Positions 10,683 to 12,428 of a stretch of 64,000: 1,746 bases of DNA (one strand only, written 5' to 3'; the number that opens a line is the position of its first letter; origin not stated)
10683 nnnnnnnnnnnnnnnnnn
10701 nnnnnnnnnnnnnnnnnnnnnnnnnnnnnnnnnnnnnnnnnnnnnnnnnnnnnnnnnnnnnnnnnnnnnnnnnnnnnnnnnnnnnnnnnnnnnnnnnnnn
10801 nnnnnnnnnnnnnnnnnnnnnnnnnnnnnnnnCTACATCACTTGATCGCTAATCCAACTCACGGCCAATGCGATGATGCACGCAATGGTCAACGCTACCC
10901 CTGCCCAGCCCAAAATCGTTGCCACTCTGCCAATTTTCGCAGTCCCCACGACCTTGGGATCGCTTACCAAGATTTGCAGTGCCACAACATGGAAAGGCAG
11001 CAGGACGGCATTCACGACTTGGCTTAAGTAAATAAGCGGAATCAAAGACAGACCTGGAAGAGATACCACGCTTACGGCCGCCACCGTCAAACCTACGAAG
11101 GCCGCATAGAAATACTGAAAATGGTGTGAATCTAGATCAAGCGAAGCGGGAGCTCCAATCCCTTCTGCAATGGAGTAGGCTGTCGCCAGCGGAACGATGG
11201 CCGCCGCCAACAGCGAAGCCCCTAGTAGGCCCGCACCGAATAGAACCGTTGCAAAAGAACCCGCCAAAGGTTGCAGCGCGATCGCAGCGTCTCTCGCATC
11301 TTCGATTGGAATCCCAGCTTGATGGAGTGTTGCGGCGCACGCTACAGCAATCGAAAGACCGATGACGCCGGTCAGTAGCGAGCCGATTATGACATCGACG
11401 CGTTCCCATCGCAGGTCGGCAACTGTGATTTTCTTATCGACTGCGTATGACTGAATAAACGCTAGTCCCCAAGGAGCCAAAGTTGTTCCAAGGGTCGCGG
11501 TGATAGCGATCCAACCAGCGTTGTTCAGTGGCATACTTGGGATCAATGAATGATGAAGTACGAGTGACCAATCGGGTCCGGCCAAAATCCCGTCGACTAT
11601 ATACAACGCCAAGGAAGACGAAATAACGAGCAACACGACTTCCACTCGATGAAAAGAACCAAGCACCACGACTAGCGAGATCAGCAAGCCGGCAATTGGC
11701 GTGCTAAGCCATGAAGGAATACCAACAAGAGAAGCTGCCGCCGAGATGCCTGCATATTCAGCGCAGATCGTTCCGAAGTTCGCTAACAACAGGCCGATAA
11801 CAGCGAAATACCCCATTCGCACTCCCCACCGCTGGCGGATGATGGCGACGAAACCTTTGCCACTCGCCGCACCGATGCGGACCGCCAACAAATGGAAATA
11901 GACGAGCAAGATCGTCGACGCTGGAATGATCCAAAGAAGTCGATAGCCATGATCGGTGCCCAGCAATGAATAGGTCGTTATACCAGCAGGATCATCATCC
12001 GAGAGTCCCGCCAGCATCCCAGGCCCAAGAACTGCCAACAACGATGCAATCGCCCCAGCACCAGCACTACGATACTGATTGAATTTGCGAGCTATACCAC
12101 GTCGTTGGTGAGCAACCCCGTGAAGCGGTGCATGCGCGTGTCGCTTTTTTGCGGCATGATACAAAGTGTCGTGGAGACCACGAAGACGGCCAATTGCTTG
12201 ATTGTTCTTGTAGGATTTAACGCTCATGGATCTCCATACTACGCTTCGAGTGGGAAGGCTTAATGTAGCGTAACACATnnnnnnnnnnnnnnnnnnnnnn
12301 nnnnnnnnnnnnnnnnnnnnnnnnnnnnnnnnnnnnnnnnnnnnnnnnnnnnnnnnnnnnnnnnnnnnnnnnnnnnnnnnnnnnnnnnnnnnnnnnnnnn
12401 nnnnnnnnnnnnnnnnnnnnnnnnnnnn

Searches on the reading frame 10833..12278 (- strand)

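Call 6: search_protein_families(library=pfam, proteins=[window:10833-12278:-], max_evalue=0.01)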
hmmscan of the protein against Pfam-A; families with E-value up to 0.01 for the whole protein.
window:10833-12278:- (481 aa): 1 family
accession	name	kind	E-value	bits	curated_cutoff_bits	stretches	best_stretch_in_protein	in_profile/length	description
PF01566.24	Nramp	-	9.6e-69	232.6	29.8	1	100-450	1-356/357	Natural resistance-associated macrophage protein-like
